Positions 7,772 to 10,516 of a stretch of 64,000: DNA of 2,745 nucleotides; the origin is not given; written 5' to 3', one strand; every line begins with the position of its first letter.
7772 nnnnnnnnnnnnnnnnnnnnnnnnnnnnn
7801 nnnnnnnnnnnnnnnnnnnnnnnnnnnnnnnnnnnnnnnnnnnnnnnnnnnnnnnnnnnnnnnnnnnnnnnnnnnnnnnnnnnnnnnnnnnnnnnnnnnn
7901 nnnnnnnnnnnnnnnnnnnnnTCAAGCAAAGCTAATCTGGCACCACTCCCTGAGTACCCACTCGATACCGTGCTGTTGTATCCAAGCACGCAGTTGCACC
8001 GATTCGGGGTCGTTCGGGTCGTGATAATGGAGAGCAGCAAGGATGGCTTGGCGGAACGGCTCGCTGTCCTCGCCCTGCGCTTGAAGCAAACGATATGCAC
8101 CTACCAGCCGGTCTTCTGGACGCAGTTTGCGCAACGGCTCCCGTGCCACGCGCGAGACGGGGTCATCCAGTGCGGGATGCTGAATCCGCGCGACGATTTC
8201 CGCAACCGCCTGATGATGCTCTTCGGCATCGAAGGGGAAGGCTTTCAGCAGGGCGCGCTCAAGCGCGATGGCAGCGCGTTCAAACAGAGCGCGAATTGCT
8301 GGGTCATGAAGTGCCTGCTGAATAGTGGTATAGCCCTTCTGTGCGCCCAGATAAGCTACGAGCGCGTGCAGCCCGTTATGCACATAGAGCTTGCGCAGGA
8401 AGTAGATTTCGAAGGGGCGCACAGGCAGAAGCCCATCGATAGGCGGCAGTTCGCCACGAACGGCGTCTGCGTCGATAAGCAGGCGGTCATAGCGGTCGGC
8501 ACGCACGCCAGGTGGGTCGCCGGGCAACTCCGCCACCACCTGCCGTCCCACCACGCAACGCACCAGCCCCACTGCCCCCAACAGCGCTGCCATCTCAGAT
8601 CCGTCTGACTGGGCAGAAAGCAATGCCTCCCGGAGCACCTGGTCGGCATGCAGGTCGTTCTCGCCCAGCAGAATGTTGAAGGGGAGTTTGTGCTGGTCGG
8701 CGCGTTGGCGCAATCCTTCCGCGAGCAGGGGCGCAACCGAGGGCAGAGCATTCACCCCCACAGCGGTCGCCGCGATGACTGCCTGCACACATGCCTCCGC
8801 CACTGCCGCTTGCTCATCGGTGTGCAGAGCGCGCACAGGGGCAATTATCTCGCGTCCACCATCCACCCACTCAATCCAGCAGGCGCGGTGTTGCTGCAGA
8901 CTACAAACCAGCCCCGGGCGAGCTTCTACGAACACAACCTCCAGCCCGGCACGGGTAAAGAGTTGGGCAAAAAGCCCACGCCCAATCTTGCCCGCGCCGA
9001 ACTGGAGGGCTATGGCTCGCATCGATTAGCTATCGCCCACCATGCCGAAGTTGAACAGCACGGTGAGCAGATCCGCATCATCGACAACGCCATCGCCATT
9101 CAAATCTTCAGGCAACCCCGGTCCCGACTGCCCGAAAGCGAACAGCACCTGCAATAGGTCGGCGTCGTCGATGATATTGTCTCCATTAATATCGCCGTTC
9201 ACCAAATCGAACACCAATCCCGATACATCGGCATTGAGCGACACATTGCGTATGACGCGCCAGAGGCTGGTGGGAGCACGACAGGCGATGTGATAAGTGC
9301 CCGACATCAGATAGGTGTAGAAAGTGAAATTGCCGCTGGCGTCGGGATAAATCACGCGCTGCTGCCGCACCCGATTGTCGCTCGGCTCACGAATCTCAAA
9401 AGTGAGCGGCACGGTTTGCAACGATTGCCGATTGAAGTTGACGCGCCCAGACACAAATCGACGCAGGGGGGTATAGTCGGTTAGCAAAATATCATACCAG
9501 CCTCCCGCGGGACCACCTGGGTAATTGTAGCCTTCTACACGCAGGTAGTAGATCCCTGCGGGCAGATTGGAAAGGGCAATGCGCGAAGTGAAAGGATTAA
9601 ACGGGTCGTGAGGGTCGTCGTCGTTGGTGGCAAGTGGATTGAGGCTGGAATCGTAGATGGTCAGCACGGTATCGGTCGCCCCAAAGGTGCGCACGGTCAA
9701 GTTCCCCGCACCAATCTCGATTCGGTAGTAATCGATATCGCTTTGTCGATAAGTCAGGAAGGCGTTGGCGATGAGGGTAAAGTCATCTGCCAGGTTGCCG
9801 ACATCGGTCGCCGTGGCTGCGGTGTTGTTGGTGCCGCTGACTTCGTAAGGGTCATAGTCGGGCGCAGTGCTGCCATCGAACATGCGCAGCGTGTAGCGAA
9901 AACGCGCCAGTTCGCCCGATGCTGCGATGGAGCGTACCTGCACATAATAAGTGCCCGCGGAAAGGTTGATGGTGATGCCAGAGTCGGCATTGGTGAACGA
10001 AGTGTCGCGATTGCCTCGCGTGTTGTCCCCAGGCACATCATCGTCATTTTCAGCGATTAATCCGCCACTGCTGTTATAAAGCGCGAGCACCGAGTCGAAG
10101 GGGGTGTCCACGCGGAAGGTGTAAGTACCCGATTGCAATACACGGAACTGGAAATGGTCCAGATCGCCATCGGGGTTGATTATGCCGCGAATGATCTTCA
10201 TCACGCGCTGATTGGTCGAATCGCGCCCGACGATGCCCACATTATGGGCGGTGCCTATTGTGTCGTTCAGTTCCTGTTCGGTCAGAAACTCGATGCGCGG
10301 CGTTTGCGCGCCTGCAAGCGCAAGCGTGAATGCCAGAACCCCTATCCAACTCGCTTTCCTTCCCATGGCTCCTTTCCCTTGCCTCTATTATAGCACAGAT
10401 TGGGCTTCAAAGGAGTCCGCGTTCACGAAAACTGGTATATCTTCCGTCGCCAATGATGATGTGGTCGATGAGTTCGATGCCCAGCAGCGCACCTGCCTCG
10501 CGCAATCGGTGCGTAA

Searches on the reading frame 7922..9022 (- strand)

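Call 38: search_protein_families(library=pfam, proteins=[window:7922-9022:-], max_evalue=0.0001)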
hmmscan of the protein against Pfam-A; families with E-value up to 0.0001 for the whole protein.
window:7922-9022:- (366 aa): 2 families
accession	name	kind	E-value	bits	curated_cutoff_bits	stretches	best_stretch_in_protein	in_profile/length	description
PF08125.19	Mannitol_dh_C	-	7.2e-26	91.3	30.7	1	206-344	4-138/190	Mannitol dehydrogenase C-terminal domain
PF01232.29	Mannitol_dh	-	3e-23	83.3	27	1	5-196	3-198/199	Mannitol dehydrogenase Rossmann domain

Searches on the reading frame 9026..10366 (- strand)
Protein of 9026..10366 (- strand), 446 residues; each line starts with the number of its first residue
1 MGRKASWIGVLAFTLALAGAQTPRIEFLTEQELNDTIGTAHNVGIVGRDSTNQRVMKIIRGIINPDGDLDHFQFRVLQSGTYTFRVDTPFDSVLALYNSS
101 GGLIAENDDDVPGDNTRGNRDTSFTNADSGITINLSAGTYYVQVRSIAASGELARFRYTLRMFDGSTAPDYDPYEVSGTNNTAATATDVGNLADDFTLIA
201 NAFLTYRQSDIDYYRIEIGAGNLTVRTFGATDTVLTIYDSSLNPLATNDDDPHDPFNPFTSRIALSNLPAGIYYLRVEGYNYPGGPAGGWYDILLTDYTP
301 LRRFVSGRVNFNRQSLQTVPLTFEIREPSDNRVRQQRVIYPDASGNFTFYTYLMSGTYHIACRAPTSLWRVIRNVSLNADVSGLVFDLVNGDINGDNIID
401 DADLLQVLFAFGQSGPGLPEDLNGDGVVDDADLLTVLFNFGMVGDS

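Call 38: search_protein_families(library=pfam, proteins=[window:9026-10366:-], max_evalue=0.0001)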
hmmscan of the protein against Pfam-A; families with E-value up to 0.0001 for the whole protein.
window:9026-10366:- (446 aa): 2 families
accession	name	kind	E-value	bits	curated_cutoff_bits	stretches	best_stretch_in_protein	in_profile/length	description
PF04151.21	PPC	-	3.4e-07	31.5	25.9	0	70-146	3-70/70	Bacterial pre-peptidase C-terminal domain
PF07495.19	Y_Y_Y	-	1.4e-05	25.3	26.6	0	71-86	29-44/65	Y_Y_Y domain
